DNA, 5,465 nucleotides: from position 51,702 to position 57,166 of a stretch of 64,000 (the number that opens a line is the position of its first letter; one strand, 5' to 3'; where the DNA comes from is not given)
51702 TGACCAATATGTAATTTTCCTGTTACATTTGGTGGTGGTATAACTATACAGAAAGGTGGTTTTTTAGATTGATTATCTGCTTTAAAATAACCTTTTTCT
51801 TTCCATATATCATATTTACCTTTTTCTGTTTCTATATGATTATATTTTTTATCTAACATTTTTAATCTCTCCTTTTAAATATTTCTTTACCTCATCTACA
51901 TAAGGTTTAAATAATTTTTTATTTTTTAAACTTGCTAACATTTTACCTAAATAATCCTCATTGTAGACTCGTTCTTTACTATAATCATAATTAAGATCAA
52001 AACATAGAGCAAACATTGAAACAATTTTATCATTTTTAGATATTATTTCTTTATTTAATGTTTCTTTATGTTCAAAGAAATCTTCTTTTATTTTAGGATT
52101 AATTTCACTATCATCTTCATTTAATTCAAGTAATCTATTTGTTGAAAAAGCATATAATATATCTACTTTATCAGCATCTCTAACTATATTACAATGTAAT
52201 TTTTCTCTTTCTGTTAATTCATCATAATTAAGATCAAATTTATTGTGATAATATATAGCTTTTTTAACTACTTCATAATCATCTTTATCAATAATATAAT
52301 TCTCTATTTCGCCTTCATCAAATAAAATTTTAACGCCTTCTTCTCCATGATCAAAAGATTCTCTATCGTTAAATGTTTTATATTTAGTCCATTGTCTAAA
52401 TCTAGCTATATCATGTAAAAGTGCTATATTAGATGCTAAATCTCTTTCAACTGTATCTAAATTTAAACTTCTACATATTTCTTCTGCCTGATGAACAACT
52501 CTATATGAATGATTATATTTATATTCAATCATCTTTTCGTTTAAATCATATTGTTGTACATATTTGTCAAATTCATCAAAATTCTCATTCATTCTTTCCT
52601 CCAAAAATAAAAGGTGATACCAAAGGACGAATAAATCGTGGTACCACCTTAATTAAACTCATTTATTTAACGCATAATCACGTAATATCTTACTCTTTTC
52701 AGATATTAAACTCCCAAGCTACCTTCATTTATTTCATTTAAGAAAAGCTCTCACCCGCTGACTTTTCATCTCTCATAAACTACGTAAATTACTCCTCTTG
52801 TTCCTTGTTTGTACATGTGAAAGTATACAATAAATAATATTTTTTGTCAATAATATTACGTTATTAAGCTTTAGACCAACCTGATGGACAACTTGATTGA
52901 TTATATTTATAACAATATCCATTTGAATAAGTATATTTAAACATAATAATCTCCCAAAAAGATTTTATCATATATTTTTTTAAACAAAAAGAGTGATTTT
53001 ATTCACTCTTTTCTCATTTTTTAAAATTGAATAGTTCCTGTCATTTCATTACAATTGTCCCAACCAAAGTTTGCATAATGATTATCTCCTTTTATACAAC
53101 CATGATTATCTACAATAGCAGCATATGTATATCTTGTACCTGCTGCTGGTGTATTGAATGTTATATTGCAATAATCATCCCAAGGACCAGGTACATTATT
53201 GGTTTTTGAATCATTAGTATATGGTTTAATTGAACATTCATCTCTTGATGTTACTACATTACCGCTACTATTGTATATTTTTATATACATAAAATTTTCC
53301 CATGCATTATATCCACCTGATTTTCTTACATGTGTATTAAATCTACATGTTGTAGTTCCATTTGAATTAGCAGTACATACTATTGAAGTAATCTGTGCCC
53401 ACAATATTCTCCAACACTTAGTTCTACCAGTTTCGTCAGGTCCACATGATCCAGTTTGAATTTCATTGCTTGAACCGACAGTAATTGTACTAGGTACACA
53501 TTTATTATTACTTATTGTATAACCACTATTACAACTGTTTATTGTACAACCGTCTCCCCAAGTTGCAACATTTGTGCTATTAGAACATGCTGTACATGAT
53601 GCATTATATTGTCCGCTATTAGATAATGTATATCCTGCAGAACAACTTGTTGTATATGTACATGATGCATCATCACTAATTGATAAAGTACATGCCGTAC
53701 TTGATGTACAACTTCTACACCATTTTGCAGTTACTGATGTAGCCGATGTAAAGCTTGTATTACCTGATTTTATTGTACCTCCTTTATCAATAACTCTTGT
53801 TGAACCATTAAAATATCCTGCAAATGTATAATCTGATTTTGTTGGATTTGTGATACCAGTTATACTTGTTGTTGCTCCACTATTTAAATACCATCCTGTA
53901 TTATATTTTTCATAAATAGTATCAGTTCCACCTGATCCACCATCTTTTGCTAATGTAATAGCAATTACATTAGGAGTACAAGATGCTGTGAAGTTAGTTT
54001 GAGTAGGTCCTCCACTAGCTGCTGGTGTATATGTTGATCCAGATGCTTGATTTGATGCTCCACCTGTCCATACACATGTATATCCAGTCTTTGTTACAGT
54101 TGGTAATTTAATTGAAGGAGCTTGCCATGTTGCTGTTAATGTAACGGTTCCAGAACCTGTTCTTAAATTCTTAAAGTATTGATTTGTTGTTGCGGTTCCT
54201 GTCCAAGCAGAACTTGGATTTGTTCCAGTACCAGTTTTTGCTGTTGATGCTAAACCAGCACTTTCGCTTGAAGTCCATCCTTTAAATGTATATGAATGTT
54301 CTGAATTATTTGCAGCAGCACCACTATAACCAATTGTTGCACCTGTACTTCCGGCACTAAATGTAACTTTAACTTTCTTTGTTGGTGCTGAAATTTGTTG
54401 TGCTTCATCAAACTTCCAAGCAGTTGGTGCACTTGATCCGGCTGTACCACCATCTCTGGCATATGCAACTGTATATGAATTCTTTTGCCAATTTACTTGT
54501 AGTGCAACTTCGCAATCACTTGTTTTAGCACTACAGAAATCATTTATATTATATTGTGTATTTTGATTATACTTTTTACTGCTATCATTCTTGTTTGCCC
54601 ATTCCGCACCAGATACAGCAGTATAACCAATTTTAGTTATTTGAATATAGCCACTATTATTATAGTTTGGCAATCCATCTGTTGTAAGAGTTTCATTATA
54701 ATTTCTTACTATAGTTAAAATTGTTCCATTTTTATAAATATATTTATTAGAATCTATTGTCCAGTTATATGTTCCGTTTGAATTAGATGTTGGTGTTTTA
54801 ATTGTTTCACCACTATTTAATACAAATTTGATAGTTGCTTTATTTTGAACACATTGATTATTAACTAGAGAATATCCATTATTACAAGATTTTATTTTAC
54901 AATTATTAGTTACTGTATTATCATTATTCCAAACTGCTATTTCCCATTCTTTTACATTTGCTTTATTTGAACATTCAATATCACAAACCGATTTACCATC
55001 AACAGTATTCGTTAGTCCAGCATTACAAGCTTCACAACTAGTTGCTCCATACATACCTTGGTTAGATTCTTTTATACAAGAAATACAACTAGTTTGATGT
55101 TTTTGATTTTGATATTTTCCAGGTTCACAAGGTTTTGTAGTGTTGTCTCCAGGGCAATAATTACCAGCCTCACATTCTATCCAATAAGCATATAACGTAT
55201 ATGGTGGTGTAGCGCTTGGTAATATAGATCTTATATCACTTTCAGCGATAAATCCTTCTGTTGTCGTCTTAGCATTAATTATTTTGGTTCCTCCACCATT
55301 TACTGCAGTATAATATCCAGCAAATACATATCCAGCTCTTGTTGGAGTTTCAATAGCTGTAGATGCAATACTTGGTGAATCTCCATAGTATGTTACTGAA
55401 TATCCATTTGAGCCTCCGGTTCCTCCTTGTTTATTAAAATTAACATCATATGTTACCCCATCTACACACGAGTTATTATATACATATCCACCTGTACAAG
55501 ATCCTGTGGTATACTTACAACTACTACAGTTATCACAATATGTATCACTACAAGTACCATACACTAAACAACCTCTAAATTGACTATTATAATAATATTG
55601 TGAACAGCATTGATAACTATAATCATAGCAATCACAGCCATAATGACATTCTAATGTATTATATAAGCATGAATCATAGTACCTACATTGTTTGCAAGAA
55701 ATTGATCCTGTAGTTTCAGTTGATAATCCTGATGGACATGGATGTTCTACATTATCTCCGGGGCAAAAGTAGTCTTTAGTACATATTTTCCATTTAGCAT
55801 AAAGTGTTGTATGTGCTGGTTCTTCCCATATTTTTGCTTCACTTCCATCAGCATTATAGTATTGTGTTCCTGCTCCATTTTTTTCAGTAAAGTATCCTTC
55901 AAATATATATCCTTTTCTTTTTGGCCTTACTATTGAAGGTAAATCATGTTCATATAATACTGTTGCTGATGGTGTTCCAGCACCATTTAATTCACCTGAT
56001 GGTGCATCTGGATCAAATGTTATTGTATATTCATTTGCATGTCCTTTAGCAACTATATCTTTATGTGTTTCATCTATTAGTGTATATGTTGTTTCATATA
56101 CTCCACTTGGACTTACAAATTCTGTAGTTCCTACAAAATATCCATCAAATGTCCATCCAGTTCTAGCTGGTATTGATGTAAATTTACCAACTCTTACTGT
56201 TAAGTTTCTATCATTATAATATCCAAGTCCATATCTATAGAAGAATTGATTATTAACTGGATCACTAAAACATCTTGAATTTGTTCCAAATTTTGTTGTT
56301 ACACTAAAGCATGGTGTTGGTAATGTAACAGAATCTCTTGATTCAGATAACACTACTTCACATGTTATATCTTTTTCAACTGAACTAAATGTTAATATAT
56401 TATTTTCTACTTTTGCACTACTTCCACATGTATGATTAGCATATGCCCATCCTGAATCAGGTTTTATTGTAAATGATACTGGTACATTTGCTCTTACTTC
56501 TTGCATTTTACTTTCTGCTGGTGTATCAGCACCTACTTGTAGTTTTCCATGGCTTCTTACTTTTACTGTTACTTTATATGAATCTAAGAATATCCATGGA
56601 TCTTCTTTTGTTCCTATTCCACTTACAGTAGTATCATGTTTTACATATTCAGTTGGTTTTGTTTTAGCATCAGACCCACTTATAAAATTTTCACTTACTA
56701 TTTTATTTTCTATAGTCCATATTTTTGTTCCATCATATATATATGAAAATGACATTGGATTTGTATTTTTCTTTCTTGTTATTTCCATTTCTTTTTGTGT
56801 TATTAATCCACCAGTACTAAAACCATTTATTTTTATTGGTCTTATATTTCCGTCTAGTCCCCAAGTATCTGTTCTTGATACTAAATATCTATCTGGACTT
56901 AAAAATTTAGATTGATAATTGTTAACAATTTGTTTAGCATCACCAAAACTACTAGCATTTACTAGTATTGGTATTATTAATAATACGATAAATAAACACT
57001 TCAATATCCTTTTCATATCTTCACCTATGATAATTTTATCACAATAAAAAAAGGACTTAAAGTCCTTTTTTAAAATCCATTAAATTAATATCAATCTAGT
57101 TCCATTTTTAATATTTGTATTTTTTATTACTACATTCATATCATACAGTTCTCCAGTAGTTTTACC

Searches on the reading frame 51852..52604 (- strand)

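Call 6: search_protein_families(library=pfam, proteins=[window:51852-52604:-], max_evalue=0.01)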
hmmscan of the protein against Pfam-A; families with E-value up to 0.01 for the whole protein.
window:51852-52604:- (251 aa): 1 family
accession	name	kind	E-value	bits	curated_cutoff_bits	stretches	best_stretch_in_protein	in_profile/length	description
PF01966.28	HD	-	2.2e-14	54.2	22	1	30-148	2-114/116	HD domain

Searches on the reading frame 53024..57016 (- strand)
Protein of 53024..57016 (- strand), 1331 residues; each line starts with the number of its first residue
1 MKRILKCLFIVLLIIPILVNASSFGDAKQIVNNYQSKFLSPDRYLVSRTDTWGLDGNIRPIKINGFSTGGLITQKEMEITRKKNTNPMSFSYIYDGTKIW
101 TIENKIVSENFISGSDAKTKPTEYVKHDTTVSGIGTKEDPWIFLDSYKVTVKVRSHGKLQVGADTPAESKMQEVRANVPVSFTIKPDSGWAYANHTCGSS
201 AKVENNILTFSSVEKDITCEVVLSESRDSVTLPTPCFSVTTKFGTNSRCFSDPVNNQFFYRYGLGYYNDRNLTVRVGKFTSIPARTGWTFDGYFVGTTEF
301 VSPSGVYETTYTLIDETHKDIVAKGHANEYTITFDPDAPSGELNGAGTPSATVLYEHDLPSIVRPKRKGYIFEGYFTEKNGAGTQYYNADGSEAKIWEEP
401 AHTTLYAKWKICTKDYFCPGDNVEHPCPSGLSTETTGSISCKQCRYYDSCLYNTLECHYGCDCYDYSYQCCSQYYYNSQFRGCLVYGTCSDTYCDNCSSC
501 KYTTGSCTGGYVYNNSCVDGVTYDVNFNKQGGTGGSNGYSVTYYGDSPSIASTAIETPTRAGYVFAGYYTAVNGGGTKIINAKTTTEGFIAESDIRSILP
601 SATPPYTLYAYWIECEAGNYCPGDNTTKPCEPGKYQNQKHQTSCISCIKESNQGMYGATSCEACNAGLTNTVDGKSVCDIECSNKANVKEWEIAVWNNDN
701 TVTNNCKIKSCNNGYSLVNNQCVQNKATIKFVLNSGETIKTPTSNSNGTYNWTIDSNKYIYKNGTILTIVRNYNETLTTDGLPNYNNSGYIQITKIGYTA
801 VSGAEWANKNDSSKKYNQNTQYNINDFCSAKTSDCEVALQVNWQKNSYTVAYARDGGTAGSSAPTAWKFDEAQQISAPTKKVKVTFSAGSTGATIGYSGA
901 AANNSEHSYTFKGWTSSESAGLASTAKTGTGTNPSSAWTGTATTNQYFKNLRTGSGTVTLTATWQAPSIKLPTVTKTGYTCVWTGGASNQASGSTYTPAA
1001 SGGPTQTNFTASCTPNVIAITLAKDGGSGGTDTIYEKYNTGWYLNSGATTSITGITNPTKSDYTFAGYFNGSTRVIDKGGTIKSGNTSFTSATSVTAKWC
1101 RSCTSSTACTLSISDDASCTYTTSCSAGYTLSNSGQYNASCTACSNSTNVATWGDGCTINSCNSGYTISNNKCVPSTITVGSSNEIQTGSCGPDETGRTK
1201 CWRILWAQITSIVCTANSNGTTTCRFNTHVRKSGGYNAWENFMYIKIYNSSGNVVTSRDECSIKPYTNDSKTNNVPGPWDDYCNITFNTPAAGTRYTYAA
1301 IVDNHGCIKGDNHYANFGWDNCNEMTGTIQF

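Call 6: search_protein_families(library=pfam, proteins=[window:53024-57016:-], max_evalue=0.01)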
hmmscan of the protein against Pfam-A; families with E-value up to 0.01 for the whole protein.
window:53024-57016:- (1331 aa): 1 family
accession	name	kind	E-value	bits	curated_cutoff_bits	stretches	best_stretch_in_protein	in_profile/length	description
PF09479.16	Flg_new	-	5.1e-10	39.8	27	2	330-408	1-65/65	Listeria-Bacteroides repeat domain (List_Bact_rpt)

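Call 9: search_protein_families(library=ncbifam, proteins=[window:53024-57016:-], max_evalue=0.01)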
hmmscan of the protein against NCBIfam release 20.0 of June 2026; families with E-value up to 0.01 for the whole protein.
window:53024-57016:- (1331 aa): 1 family
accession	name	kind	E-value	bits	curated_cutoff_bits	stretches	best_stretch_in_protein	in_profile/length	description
TIGR02543.1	List_Bact_rpt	repeat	0.0001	22.6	20.95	0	365-410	1-41/44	TIGR02543 family repeat protein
